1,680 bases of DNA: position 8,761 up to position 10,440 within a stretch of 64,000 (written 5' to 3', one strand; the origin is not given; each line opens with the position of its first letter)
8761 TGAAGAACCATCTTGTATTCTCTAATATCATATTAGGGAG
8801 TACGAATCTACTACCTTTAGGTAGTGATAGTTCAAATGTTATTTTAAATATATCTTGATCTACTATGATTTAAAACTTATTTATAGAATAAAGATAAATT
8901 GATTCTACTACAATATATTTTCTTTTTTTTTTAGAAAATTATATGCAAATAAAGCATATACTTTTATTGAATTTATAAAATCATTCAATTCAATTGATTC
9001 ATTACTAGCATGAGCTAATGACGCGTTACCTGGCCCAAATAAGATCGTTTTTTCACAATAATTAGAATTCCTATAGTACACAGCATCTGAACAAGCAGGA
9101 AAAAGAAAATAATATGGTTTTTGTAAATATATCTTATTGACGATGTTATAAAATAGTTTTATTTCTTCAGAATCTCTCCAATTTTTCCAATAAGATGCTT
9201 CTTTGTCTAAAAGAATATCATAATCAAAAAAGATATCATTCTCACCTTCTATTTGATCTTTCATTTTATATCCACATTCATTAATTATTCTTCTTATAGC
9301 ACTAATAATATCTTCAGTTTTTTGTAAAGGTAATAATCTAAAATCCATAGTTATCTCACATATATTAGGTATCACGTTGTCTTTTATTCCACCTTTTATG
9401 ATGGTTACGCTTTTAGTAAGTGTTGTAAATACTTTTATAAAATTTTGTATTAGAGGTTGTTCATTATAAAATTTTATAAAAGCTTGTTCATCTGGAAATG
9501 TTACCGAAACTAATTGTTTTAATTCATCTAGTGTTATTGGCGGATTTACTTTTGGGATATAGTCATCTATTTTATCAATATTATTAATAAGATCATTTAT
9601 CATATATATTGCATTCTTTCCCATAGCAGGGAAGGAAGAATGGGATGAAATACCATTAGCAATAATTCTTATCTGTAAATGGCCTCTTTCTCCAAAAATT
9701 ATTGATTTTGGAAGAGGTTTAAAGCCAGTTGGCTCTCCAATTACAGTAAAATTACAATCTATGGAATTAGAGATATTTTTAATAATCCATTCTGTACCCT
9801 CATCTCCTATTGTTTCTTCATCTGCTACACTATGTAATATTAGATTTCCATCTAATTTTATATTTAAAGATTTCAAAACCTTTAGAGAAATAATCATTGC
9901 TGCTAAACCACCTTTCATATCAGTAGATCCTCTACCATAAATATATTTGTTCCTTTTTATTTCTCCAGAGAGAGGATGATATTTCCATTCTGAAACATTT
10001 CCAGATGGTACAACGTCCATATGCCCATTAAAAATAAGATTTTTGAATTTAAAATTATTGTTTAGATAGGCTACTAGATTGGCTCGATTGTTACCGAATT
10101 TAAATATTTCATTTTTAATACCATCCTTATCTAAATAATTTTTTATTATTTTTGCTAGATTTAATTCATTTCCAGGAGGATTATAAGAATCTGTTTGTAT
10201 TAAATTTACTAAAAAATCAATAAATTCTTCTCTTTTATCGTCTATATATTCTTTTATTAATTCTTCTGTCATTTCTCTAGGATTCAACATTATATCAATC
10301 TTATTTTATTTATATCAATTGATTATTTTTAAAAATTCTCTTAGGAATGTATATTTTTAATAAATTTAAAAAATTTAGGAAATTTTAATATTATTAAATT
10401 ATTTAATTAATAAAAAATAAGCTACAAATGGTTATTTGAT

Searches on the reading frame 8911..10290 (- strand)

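Call 44: search_protein_families(library=pfam, proteins=[window:8911-10290:-], max_evalue=0.00001)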
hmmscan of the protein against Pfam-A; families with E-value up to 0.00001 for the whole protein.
window:8911-10290:- (460 aa): 2 families
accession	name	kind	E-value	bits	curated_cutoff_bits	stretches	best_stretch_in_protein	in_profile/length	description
PF01546.33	Peptidase_M20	-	1.9e-30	106.8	24.6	1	86-450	1-205/206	Peptidase family M20/M25/M40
PF07687.19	M20_dimer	-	6e-19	68.4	21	1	200-338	2-101/107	Peptidase dimerisation domain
